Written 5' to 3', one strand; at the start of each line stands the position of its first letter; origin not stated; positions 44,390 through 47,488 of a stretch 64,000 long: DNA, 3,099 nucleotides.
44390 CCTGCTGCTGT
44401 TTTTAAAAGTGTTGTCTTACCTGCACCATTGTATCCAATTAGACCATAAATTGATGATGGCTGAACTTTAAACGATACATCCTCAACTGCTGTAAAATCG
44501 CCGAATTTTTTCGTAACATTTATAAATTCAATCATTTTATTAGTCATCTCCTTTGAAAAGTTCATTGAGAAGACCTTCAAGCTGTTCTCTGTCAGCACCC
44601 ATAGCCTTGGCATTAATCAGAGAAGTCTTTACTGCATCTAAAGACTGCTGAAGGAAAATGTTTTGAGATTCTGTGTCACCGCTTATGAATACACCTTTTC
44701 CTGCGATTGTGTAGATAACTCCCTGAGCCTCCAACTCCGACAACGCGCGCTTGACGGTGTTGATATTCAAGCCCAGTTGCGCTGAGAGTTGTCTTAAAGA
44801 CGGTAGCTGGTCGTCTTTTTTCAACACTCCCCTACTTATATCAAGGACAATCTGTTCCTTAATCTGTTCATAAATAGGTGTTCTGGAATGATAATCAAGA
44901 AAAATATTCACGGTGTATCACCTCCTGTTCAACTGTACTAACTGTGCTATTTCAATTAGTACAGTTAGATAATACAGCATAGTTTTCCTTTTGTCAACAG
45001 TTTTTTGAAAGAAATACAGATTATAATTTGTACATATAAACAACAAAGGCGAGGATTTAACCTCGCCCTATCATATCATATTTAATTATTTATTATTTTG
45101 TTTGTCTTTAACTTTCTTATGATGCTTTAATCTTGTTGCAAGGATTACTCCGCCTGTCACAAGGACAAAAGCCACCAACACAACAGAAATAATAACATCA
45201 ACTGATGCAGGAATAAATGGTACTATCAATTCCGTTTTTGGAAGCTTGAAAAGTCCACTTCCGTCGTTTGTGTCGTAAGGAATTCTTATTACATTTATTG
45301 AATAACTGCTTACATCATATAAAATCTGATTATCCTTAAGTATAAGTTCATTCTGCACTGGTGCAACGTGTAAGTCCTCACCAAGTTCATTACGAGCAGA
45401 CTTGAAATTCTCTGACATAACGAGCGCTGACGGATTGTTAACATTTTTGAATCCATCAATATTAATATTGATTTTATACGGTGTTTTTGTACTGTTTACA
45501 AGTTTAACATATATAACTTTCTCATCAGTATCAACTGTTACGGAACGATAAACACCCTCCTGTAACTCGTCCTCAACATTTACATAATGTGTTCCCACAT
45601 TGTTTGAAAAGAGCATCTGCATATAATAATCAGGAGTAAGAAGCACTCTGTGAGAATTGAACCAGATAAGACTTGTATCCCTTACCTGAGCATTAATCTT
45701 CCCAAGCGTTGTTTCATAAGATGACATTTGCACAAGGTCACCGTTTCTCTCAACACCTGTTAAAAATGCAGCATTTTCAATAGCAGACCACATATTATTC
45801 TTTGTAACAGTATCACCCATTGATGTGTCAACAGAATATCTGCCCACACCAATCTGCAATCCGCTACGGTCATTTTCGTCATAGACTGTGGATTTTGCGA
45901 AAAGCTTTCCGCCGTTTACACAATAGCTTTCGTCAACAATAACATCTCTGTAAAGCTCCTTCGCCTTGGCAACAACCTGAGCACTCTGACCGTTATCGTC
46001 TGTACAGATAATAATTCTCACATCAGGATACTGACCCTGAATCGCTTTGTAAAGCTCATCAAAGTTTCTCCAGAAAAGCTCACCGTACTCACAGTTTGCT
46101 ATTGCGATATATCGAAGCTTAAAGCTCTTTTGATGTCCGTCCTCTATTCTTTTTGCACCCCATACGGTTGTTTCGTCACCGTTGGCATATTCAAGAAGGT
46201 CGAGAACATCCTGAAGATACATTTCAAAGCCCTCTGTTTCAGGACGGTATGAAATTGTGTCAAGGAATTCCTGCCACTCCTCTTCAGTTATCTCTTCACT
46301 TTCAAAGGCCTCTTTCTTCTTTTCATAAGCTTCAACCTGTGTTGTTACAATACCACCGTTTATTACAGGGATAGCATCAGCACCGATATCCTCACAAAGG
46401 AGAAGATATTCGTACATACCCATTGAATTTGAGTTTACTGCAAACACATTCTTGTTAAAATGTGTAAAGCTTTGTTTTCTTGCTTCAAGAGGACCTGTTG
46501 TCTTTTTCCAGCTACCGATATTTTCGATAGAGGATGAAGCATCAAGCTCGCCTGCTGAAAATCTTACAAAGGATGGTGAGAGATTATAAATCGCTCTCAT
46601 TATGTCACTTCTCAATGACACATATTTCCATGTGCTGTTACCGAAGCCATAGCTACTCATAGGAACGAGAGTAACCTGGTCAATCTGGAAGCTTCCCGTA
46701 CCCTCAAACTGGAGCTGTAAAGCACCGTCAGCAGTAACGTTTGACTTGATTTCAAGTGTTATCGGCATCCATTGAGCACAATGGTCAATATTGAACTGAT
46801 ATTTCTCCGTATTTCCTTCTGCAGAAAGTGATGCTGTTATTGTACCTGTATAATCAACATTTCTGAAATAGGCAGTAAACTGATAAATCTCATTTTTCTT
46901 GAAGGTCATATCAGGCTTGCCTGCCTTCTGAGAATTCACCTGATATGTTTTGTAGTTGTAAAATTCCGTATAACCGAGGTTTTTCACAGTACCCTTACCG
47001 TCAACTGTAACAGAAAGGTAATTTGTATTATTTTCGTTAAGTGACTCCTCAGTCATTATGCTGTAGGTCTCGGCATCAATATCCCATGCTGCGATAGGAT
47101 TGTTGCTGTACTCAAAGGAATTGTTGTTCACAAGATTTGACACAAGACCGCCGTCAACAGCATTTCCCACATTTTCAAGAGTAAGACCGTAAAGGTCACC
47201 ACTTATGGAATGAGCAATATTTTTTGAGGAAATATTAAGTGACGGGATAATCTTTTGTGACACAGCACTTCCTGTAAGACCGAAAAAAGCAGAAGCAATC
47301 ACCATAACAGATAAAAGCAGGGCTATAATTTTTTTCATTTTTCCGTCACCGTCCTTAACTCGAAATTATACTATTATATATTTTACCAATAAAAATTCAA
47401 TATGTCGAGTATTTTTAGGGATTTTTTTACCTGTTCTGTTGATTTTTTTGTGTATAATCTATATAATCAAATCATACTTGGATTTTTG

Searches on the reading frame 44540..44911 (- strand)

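Call 16: search_protein_families(library=pfam, proteins=[window:44540-44911:-])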
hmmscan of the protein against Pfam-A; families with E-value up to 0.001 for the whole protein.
window:44540-44911:- (123 aa): 8 families
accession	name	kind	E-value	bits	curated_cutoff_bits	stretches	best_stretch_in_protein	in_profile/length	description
PF00392.27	GntR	-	2.2e-15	56.5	27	1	14-76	2-64/64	Bacterial regulatory proteins, gntR family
PF13412.12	HTH_24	-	8.8e-06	25.6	21.9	1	38-66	19-47/48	Winged helix-turn-helix DNA-binding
PF13730.12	HTH_36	-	3.6e-05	23.9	25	1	35-64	24-53/55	Helix-turn-helix domain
PF13545.12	HTH_Crp_2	-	6.1e-05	23.4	27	1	38-74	24-59/70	Crp-like helix-turn-helix domain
PF08784.17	RPA_C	-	0.00018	22.6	22.6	1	38-68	71-101/106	Replication protein A C terminal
PF09339.16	HTH_IclR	-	0.00058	20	22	1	32-67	14-49/52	IclR helix-turn-helix domain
PF08279.18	HTH_11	-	0.00075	19.8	25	0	30-74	9-54/55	HTH domain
PF01726.22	LexA_DNA_bind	-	0.00088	19.5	23.7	0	21-72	10-62/65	LexA DNA binding domain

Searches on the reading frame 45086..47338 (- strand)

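Call 16: search_protein_families(library=pfam, proteins=[window:45086-47338:-])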
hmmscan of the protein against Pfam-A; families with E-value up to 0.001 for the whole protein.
window:45086-47338:- (750 aa): 2 families
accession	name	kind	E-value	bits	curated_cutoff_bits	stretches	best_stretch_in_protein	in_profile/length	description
PF22848.2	ASD1_dom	-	1e-32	114.1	22.2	1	251-493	4-229/239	Alpha-L-arabinofuranosidase 1 domain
PF06964.18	Alpha-L-AF_C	-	1.2e-20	74.9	27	1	510-680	15-165/165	Alpha-L-arabinofuranosidase C-terminal domain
